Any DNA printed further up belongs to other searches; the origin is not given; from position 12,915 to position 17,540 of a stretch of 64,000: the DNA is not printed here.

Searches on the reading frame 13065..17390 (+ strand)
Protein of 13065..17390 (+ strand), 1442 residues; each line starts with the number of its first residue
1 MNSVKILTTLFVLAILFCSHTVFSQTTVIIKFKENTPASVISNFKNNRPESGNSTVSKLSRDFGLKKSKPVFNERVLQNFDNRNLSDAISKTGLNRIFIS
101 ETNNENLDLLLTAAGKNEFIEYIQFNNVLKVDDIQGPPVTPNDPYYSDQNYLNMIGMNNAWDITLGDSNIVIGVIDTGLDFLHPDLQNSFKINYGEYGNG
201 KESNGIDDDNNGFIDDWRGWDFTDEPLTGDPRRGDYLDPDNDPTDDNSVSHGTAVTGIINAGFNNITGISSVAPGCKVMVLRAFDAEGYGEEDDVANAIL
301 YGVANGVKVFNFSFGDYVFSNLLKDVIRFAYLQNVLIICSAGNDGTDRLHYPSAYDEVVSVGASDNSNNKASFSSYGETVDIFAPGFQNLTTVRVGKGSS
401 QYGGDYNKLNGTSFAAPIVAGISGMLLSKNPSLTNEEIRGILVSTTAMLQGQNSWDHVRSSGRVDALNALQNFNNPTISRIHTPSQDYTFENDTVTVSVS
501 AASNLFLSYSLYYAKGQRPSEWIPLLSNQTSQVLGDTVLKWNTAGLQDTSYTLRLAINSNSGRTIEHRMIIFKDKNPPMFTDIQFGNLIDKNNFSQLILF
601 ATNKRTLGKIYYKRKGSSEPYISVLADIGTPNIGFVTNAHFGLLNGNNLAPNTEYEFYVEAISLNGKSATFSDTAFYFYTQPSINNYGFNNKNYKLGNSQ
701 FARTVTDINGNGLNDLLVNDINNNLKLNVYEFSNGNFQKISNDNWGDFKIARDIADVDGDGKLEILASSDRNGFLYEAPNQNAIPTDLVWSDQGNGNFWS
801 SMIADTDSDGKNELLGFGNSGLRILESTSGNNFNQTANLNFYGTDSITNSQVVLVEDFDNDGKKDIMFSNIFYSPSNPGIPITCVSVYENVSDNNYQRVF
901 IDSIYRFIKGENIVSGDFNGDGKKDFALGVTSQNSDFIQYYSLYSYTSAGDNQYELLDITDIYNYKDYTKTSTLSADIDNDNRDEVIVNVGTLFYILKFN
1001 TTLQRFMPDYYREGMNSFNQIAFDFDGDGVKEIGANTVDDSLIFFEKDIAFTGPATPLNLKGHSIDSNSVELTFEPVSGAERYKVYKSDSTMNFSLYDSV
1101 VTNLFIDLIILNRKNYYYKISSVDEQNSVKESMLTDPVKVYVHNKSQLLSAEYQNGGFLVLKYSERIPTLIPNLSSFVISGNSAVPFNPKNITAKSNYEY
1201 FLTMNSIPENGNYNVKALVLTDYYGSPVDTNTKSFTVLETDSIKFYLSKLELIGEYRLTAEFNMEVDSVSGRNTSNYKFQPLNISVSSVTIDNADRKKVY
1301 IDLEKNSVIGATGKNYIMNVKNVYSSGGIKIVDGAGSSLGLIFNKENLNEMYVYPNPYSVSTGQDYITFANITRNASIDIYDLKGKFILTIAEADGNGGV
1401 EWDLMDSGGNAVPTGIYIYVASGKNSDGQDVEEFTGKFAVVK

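Call 9: search_protein_families(library=pfam, proteins=[window:13065-17390:+], max_evalue=0.01)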
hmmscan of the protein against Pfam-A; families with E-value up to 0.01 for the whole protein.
window:13065-17390:+ (1442 aa): 6 families
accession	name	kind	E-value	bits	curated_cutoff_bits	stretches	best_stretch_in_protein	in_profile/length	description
PF00082.27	Peptidase_S8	-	2.8e-52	178.3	21.8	1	168-453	2-279/288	Subtilase family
PF13517.12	FG-GAP_3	-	2.4e-18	66.9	26.9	4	805-867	1-60/61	FG-GAP-like repeat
PF01839.29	FG-GAP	-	4.1e-10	39.7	22.1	0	910-931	2-23/37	FG-GAP repeat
PF13860.13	FlgD_ig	-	0.00018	21.9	27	1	1364-1426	9-78/79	FlgD Ig-like domain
PF00041.27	fn3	-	0.00088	19.9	25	0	647-673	54-79/84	Fibronectin type III domain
PF18962.6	Por_Secre_tail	-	0.0016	19.1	27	1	1353-1425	1-66/75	Secretion system C-terminal sorting domain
